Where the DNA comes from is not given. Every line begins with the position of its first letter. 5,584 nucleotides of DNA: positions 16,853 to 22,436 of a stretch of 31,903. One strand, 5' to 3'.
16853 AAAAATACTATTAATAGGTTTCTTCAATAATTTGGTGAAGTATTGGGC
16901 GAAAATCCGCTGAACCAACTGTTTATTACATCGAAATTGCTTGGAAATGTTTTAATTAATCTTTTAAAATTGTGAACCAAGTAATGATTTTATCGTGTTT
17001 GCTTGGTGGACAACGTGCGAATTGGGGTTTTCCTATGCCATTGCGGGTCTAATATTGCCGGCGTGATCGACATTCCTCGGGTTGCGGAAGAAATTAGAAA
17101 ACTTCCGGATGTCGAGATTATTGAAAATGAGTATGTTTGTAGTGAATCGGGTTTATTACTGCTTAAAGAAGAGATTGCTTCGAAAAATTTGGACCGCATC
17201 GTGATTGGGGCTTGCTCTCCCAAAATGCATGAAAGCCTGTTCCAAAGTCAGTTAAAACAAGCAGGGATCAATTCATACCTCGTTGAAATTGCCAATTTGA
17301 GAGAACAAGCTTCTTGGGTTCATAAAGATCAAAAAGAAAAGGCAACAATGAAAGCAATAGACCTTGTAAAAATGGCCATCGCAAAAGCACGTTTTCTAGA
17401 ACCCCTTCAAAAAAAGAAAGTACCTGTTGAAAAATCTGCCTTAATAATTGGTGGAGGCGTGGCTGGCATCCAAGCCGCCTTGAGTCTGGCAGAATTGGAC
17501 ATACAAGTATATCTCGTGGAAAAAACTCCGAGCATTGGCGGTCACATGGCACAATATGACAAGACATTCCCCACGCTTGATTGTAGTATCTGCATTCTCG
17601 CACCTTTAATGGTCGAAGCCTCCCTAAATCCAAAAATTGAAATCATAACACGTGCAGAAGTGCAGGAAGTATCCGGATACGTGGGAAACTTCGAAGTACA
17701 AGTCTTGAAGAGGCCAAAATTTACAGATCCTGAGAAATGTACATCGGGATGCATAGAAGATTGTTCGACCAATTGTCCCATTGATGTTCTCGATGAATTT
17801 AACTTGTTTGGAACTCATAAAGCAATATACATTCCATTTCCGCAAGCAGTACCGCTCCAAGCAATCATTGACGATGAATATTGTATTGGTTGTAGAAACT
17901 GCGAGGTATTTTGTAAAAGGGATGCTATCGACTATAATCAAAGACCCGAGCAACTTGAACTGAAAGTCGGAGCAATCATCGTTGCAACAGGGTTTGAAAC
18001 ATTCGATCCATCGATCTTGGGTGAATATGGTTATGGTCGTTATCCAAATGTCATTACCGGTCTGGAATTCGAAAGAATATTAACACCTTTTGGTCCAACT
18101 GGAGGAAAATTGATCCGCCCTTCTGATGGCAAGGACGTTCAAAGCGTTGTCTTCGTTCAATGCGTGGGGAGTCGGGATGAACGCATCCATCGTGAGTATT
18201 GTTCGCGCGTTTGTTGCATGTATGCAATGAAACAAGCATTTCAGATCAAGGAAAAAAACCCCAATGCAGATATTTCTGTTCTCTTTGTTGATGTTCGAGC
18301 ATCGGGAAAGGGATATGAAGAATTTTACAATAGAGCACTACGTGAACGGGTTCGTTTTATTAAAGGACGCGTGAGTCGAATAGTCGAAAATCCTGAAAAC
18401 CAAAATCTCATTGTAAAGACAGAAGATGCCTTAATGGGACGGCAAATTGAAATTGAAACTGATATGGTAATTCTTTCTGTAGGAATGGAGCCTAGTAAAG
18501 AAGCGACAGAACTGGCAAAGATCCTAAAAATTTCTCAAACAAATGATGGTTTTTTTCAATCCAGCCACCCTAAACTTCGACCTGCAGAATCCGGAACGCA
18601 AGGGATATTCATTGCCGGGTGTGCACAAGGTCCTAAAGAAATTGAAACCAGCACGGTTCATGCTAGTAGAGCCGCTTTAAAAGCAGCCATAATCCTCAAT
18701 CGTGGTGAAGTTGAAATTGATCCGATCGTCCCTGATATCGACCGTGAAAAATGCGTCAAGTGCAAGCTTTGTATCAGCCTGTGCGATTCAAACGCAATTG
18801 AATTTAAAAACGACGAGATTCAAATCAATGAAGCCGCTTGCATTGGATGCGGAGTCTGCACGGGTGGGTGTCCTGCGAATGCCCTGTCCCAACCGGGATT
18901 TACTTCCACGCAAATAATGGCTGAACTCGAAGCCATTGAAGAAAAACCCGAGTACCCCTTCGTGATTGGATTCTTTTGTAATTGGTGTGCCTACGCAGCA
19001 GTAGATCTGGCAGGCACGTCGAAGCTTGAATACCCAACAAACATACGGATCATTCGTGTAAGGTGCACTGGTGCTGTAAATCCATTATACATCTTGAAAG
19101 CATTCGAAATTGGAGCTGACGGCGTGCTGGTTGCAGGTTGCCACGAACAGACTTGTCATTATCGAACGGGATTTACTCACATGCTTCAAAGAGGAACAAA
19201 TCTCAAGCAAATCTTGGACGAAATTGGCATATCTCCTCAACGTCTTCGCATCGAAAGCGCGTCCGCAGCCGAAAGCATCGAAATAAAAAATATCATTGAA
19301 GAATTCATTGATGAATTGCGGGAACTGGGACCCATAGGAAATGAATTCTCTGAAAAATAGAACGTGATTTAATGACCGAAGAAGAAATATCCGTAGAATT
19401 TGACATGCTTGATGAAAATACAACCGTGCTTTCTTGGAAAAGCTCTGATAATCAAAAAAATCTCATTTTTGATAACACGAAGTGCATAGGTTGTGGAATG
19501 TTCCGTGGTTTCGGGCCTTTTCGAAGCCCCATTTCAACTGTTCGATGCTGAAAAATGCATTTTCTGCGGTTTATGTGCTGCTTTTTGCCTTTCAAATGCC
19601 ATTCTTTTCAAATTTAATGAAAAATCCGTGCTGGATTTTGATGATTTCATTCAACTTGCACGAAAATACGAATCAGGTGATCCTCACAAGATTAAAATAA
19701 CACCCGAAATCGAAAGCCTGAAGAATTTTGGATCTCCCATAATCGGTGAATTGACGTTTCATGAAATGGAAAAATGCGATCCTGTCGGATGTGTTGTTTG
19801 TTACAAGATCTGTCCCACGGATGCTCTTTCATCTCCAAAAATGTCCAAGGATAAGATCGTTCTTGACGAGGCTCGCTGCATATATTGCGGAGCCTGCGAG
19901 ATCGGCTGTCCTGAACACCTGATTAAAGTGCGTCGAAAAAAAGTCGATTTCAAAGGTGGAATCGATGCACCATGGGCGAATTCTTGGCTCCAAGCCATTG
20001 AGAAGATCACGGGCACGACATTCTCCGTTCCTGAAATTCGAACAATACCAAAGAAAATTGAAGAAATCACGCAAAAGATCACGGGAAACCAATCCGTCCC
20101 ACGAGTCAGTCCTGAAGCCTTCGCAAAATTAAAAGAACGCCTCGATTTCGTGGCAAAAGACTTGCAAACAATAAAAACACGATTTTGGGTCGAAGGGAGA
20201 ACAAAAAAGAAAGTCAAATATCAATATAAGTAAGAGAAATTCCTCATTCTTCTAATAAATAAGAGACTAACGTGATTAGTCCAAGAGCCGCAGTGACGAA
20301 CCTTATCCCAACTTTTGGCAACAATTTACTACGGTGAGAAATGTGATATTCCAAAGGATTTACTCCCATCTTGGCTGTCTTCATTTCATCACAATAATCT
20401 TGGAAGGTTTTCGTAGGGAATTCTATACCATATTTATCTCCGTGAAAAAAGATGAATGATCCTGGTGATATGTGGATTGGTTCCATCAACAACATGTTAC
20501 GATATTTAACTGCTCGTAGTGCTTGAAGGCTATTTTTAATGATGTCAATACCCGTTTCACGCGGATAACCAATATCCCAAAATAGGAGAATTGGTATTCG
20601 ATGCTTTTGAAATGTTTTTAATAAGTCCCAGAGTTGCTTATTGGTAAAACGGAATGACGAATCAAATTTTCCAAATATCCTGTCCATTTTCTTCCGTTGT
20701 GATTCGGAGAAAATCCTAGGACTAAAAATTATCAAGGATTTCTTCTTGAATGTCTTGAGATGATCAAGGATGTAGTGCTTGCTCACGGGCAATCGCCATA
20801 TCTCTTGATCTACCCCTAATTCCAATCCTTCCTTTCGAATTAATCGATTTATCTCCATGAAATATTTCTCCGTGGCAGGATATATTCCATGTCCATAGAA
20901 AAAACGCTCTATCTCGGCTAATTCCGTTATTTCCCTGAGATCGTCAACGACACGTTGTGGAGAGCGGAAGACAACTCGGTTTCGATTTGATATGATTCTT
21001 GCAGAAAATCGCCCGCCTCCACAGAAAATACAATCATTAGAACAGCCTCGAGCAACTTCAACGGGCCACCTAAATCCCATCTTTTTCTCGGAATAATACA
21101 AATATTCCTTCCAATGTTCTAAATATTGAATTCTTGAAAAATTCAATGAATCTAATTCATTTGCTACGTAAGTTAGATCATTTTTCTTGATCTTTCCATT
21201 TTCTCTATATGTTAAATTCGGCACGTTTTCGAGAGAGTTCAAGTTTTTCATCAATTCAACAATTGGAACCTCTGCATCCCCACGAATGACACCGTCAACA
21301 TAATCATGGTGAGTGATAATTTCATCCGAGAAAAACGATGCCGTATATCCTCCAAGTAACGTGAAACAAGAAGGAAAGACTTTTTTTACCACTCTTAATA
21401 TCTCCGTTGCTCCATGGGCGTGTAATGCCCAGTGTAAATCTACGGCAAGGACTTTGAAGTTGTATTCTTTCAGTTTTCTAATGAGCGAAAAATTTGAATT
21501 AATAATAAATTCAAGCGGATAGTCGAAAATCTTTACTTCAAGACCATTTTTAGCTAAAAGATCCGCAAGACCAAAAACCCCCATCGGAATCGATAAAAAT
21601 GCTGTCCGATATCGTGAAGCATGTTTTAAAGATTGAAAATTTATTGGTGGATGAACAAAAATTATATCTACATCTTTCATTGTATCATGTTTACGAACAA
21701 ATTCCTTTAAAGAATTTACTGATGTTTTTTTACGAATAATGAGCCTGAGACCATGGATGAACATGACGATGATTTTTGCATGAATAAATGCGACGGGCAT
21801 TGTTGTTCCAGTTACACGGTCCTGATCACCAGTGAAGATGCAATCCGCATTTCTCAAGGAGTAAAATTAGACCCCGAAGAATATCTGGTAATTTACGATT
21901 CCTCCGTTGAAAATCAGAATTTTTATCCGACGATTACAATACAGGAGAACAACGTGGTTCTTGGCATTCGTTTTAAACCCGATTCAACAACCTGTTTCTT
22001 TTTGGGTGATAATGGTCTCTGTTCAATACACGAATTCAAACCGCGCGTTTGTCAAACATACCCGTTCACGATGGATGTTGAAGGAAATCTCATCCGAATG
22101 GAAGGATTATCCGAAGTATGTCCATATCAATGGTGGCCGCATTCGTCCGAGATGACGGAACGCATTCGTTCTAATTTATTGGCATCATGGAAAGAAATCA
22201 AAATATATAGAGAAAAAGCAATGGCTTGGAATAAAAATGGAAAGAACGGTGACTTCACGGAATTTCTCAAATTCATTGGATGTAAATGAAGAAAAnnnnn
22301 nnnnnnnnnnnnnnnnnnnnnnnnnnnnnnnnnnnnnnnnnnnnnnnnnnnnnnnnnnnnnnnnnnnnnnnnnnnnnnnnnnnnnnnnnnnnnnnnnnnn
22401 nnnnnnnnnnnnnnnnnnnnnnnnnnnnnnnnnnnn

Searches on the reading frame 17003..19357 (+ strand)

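Call 23: search_protein_families(library=pfam, proteins=[window:17003-19357:+], max_evalue=0.001)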
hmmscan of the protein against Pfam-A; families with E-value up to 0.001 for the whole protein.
window:17003-19357:+ (785 aa): 18 families
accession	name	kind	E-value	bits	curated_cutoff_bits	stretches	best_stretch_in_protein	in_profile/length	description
PF02662.21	FlpD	-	7.7e-49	165.2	22.3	1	654-776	1-123/123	Methyl-viologen-reducing hydrogenase, delta subunit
PF07992.20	Pyr_redox_2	-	2.2e-12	47.4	26.1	1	141-179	142-178/291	Pyridine nucleotide-disulphide oxidoreductase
PF00037.32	Fer4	-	4.1e-11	42.6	21.1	3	606-628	1-23/24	4Fe-4S binding domain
PF12837.12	Fer4_6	-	1.1e-10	41.4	25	1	606-628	2-24/24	4Fe-4S binding domain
PF14697.11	Fer4_21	-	2.5e-10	40.8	35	1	579-627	3-56/59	4Fe-4S dicluster domain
PF12838.12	Fer4_7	-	4.1e-10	40.4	27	1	583-627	1-52/52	4Fe-4S dicluster domain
PF12797.12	Fer4_2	-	1.3e-07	31.6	24.5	0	608-625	5-22/22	4Fe-4S binding domain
PF13237.11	Fer4_10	-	1.8e-07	31.4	25.5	1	579-624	4-53/53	4Fe-4S dicluster domain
PF12831.13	FAD_oxidored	-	3.2e-07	30.4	27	1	147-183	3-39/416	FAD dependent oxidoreductase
PF13450.12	NAD_binding_8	-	1.1e-06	29.3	21.9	1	148-194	1-47/68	NAD(P)-binding Rossmann-like domain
PF13187.11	Fer4_9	-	2.5e-06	27.8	27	1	583-627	1-51/52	4Fe-4S dicluster domain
PF00890.30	FAD_binding_2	-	5.5e-06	26.3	20.4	1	146-183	2-39/414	FAD binding domain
PF01266.30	DAO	-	5.7e-05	23.2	27.9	1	147-180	3-36/353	FAD dependent oxidoreductase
PF13484.11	Fer4_16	-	6.9e-05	24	30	0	613-640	2-31/66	4Fe-4S double cluster binding domain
PF00070.33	Pyr_redox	-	8.3e-05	23.5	22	0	146-179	2-35/82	Pyridine nucleotide-disulphide oxidoreductase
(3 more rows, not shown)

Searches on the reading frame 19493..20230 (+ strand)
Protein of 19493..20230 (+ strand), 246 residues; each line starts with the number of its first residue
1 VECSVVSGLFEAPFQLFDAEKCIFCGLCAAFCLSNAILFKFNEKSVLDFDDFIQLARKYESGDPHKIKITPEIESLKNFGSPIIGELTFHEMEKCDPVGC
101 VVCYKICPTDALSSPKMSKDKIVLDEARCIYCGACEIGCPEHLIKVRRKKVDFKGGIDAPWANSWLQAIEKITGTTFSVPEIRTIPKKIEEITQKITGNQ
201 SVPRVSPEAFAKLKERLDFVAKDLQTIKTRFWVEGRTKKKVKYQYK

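Call 23: search_protein_families(library=pfam, proteins=[window:19493-20230:+], max_evalue=0.001)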
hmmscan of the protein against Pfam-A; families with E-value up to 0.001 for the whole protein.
window:19493-20230:+ (246 aa): 11 families
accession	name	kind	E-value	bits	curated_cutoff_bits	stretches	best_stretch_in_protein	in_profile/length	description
PF00037.32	Fer4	-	2e-12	46.8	21.1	2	122-144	1-23/24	4Fe-4S binding domain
PF12838.12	Fer4_7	-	2.6e-12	47.5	27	1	98-141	3-50/52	4Fe-4S dicluster domain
PF12837.12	Fer4_6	-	8.3e-09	35.4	25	0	125-144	5-24/24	4Fe-4S binding domain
PF13183.11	Fer4_8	-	9.6e-09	36.1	27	0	19-109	2-66/68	4Fe-4S dicluster domain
PF13187.11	Fer4_9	-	1.2e-08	35.3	27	1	98-143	3-51/52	4Fe-4S dicluster domain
PF14697.11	Fer4_21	-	1.6e-08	35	35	0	124-147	3-29/59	4Fe-4S dicluster domain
PF13237.11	Fer4_10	-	1.9e-08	34.5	25.5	0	92-140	6-53/53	4Fe-4S dicluster domain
PF13484.11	Fer4_16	-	7.8e-08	33.4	30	0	98-119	3-26/66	4Fe-4S double cluster binding domain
PF12797.12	Fer4_2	-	1.7e-05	24.9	24.5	0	121-141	2-22/22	4Fe-4S binding domain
PF25160.1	LdpA_Fe-S-bd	-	2.7e-05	24.3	27.6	0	103-147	9-46/49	LdpA Fe-S cluster-binding domain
PF12800.12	Fer4_4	-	0.00082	20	24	0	127-140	2-15/17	4Fe-4S binding domain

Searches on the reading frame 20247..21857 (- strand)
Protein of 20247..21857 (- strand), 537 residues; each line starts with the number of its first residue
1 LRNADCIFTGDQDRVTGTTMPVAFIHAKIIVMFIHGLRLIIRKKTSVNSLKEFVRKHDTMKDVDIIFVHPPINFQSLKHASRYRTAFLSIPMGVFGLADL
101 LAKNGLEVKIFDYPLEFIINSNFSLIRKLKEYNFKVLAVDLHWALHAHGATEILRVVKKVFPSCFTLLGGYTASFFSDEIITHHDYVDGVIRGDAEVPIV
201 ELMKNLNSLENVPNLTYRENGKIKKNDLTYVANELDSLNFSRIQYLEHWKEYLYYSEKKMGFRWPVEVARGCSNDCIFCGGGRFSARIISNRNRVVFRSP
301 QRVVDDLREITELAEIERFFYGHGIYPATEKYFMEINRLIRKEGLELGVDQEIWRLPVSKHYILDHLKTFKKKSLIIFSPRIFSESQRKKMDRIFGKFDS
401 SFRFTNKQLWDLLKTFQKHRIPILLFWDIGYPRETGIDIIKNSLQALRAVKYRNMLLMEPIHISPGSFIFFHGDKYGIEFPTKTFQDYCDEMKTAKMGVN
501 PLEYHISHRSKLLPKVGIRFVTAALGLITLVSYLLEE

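Call 23: search_protein_families(library=pfam, proteins=[window:20247-21857:-], max_evalue=0.001)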
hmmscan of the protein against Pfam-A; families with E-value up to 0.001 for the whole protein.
window:20247-21857:- (537 aa): 2 families
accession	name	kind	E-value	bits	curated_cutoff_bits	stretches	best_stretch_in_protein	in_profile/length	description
PF02310.24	B12-binding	-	8.7e-10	38.9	32.1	1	90-202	13-120/121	B12 binding domain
PF04055.27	Radical_SAM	-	2.2e-06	28.4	29.5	1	267-349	2-74/166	Radical SAM superfamily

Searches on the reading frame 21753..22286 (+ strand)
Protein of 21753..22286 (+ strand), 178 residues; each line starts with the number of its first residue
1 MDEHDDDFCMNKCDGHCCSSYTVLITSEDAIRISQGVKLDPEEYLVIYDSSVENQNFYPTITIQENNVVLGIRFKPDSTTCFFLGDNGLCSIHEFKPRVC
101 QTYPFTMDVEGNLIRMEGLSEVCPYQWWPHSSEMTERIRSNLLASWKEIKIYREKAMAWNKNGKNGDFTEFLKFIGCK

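Call 23: search_protein_families(library=pfam, proteins=[window:21753-22286:+], max_evalue=0.001)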
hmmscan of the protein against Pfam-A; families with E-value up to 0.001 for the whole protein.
window:21753-22286:+ (178 aa): 1 family
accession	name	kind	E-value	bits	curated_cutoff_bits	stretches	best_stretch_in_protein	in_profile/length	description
PF03692.20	CxxCxxCC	-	8.8e-11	42.8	23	1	9-112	2-73/85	Putative zinc- or iron-chelating domain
